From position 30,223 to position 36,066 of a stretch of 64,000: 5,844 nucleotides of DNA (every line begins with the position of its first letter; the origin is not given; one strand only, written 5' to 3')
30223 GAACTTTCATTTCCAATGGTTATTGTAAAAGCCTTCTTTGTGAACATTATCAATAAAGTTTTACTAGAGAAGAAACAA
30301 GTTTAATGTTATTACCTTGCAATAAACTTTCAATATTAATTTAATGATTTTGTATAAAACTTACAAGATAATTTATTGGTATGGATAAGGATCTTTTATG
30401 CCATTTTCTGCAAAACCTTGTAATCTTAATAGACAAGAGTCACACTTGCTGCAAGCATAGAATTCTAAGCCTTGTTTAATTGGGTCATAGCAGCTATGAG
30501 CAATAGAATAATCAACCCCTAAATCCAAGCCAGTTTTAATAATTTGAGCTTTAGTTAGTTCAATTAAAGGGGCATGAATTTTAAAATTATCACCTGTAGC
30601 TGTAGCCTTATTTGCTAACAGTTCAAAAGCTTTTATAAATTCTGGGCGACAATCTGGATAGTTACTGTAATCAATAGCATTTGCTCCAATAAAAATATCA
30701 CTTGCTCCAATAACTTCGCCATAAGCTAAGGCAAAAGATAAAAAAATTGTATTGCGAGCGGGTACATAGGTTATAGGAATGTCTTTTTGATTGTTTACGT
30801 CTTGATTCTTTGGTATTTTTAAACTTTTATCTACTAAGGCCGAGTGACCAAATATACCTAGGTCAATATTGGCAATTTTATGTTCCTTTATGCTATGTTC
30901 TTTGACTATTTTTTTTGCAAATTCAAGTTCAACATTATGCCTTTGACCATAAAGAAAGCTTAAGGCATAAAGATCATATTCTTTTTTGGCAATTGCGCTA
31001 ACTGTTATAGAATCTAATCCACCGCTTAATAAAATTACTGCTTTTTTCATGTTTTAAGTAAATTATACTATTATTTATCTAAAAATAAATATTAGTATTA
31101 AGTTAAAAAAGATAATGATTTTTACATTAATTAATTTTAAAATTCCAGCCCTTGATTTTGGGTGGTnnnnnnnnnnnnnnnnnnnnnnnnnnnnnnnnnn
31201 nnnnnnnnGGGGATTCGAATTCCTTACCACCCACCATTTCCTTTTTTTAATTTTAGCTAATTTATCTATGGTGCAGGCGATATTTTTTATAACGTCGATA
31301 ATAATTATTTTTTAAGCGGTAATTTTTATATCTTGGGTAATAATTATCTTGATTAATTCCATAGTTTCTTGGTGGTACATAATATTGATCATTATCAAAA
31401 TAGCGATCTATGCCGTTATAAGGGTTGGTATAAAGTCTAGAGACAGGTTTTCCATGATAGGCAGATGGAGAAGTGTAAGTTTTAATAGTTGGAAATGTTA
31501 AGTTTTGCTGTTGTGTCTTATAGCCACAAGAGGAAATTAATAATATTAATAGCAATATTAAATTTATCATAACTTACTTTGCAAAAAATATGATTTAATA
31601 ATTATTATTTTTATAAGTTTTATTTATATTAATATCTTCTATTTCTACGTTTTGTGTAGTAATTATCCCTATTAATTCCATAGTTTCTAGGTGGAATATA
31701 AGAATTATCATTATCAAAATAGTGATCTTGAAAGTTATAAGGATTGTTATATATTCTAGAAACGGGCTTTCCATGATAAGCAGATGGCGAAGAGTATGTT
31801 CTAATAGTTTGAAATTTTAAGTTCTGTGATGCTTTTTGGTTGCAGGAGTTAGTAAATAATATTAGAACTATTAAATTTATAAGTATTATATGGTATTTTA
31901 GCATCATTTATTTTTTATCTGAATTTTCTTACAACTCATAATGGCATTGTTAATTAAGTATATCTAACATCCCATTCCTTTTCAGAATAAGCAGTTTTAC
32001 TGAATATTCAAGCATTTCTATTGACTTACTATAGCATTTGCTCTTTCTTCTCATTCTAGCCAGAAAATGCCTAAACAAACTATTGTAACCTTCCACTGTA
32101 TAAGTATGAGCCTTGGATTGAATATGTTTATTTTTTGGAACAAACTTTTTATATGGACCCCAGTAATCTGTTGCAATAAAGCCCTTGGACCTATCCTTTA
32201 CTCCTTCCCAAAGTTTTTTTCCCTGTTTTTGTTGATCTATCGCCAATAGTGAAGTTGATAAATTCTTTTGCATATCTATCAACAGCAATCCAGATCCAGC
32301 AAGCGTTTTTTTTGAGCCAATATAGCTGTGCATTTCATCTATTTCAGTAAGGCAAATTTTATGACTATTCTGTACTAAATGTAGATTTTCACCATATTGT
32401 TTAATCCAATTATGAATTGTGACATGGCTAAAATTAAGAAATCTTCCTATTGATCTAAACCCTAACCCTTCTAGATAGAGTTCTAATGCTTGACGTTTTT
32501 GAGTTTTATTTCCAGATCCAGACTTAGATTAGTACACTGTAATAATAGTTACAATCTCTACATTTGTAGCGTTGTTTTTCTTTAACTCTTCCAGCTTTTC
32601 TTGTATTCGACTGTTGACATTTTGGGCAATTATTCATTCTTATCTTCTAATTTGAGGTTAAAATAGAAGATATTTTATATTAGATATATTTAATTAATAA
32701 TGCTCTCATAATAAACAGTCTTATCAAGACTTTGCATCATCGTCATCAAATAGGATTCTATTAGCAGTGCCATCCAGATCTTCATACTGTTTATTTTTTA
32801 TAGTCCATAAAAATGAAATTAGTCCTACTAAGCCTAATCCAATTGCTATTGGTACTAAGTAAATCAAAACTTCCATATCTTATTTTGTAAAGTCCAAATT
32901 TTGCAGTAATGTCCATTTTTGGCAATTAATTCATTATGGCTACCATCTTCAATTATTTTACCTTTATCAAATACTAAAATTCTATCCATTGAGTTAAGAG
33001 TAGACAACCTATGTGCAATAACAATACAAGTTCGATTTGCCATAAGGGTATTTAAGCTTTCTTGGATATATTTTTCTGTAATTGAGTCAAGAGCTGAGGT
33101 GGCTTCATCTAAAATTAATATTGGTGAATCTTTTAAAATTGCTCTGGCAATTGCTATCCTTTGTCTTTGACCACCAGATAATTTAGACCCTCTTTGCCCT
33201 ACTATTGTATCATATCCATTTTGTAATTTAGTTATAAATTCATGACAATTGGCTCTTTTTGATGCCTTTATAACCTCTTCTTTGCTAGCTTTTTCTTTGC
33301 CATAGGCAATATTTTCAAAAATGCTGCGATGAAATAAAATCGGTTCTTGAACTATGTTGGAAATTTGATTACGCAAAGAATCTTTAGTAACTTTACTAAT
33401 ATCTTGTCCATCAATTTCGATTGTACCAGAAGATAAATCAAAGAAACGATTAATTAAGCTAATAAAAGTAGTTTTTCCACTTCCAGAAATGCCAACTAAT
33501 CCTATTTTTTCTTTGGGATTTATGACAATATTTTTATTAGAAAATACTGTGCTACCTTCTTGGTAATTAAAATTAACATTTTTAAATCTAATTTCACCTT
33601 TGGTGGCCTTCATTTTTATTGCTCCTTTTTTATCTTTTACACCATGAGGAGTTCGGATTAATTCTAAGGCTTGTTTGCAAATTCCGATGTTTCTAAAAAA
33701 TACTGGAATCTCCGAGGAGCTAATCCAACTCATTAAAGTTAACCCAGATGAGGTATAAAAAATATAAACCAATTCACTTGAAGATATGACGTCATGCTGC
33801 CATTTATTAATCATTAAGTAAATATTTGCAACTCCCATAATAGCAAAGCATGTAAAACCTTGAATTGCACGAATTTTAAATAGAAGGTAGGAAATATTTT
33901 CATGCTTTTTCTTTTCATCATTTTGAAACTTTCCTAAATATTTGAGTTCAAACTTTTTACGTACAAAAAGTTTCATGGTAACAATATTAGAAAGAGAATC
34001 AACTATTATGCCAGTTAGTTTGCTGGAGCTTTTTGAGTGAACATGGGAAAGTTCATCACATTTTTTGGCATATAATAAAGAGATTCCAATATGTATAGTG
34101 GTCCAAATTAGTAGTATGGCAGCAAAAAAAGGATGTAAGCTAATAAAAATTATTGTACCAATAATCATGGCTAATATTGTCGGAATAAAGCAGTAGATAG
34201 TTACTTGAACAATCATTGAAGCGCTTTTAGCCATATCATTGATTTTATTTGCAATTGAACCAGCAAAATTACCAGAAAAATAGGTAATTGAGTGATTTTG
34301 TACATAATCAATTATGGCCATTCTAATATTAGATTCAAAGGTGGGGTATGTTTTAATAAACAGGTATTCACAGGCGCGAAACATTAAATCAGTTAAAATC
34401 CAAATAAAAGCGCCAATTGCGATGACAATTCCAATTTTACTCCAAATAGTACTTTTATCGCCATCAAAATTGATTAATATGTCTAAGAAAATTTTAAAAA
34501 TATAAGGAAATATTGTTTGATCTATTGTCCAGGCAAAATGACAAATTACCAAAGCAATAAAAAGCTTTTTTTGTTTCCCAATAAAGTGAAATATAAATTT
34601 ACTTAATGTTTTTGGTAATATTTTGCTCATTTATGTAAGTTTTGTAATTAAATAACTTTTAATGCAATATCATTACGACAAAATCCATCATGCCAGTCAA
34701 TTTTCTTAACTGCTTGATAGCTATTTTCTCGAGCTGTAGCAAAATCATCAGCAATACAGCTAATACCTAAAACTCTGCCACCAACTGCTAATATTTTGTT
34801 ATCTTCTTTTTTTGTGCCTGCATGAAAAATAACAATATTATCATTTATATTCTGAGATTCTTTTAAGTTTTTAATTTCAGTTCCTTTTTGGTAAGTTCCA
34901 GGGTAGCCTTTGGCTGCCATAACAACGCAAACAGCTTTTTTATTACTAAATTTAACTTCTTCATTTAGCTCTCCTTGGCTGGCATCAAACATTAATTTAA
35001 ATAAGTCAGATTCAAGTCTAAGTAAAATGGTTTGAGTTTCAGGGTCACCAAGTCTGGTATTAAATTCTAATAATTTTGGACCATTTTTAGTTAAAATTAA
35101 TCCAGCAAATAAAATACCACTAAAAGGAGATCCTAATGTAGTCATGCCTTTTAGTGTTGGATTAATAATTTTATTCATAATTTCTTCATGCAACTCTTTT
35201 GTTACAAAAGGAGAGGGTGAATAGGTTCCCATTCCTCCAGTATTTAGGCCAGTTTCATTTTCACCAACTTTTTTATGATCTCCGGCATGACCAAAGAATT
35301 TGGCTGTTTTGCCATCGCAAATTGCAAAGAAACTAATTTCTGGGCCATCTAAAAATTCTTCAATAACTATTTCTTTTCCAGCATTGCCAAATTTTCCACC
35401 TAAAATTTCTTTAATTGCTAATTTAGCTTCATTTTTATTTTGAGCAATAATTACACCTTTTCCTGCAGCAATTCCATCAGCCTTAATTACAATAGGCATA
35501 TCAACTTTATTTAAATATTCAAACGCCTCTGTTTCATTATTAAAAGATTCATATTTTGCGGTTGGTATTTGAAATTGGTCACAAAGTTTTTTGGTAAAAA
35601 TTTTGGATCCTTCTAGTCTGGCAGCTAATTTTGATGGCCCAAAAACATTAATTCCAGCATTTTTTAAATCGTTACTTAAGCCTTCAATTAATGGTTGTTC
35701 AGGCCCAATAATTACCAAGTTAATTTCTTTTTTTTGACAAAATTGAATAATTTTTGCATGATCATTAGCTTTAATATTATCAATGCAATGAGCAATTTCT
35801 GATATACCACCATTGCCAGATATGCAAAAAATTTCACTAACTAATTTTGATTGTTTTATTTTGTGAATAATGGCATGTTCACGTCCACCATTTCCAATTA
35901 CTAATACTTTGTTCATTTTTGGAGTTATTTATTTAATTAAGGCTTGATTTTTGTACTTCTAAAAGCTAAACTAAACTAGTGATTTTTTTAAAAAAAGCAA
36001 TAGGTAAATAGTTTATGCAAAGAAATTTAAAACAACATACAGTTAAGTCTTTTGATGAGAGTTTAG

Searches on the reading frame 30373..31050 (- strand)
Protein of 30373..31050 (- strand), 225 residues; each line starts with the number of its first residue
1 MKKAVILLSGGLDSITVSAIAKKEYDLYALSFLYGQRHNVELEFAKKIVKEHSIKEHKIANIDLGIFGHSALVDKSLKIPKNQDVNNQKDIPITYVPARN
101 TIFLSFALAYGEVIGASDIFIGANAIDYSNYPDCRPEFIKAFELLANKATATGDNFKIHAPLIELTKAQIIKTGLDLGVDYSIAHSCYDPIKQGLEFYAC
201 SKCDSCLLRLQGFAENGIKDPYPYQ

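Call 42: search_protein_families(library=pfam, proteins=[window:30373-31050:-], max_evalue=0.00001)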
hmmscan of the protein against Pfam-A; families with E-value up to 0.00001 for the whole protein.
window:30373-31050:- (225 aa): 2 families
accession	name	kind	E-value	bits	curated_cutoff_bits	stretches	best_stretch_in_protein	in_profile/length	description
PF06508.19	QueC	-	3.2e-72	242.9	22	1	3-216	1-209/210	Queuosine biosynthesis protein QueC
PF00733.27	Asn_synthase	-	3.7e-06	27.3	21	1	6-59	22-77/354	Asparagine synthase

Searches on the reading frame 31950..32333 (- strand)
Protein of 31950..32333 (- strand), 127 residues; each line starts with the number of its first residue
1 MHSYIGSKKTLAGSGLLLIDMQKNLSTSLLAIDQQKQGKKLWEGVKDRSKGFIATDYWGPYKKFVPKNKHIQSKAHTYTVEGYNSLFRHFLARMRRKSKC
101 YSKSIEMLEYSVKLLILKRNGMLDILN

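Call 42: search_protein_families(library=pfam, proteins=[window:31950-32333:-], max_evalue=0.00001)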
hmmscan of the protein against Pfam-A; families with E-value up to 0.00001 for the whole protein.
window:31950-32333:- (127 aa): 1 family
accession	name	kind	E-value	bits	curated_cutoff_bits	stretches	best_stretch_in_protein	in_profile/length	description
PF03400.19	DDE_Tnp_IS1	-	2.4e-11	44.5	24.1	1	51-112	60-121/131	IS1 transposase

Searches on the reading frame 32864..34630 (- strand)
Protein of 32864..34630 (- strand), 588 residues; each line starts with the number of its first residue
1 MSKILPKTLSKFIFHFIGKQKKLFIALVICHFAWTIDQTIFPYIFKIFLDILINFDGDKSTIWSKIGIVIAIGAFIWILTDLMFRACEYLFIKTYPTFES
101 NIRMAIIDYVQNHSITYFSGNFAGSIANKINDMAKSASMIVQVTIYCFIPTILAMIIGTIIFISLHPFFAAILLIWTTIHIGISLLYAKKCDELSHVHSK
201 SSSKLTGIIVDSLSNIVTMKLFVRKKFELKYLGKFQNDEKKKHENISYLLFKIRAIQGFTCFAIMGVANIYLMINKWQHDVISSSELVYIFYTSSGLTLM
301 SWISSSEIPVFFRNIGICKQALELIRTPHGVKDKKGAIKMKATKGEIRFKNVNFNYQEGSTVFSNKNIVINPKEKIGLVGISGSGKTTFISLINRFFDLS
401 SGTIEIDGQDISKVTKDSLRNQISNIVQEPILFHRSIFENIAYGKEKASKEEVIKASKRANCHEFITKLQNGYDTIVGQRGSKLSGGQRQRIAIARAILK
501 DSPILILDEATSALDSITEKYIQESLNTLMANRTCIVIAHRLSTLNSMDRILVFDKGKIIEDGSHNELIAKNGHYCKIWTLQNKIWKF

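Call 43: search_protein_families(library=pfam, proteins=[window:32864-34630:-], max_evalue=0.00001)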
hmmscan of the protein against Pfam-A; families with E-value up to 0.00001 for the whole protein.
window:32864-34630:- (588 aa): 3 families
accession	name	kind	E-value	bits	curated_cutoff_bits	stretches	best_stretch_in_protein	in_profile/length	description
PF00005.33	ABC_tran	-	3.8e-31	109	25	1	365-512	3-137/137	ABC transporter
PF00664.28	ABC_membrane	-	1.2e-16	61.7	28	1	26-266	3-243/274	ABC transporter transmembrane region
PF02463.25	SMC_N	-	4e-07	30.1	40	1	347-552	111-209/220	RecF/RecN/SMC N terminal domain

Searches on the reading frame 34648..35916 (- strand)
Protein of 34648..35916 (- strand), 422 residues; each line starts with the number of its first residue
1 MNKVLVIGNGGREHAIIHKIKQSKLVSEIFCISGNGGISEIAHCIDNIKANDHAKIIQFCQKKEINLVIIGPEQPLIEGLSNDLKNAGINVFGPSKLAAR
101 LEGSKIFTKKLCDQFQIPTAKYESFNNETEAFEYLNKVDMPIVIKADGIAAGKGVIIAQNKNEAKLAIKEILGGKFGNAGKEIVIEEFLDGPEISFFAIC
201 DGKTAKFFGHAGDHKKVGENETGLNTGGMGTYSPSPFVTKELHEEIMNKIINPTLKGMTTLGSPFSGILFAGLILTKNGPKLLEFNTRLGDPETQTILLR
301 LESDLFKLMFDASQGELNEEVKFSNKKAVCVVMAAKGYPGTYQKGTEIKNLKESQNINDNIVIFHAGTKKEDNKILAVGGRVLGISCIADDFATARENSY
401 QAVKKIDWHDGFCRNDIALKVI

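Call 43: search_protein_families(library=pfam, proteins=[window:34648-35916:-], max_evalue=0.00001)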
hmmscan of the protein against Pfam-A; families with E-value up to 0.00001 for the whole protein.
window:34648-35916:- (422 aa): 6 families
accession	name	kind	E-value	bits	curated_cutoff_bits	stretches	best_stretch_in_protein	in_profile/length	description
PF01071.24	GARS_A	-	1.9e-74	250.1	27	1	103-294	1-194/194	Phosphoribosylglycinamide synthetase, ATP-grasp (A) domain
PF02844.21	GARS_N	-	3.4e-37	127.6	29.5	1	3-102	2-100/100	Phosphoribosylglycinamide synthetase, N domain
PF02843.22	GARS_C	-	4.5e-31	107.5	34.8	1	328-419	1-91/92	Phosphoribosylglycinamide synthetase, C domain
PF02655.19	ATP-grasp_3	-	2.9e-07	31.1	23.2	1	108-289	8-157/160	ATP-grasp domain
PF02222.28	ATP-grasp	-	6.5e-07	29.6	27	1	112-197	3-85/179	ATP-grasp domain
PF02786.22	CPSase_L_D2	-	3.6e-06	27.1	19.8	1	108-202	5-103/211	Carbamoyl-phosphate synthase L chain, ATP binding domain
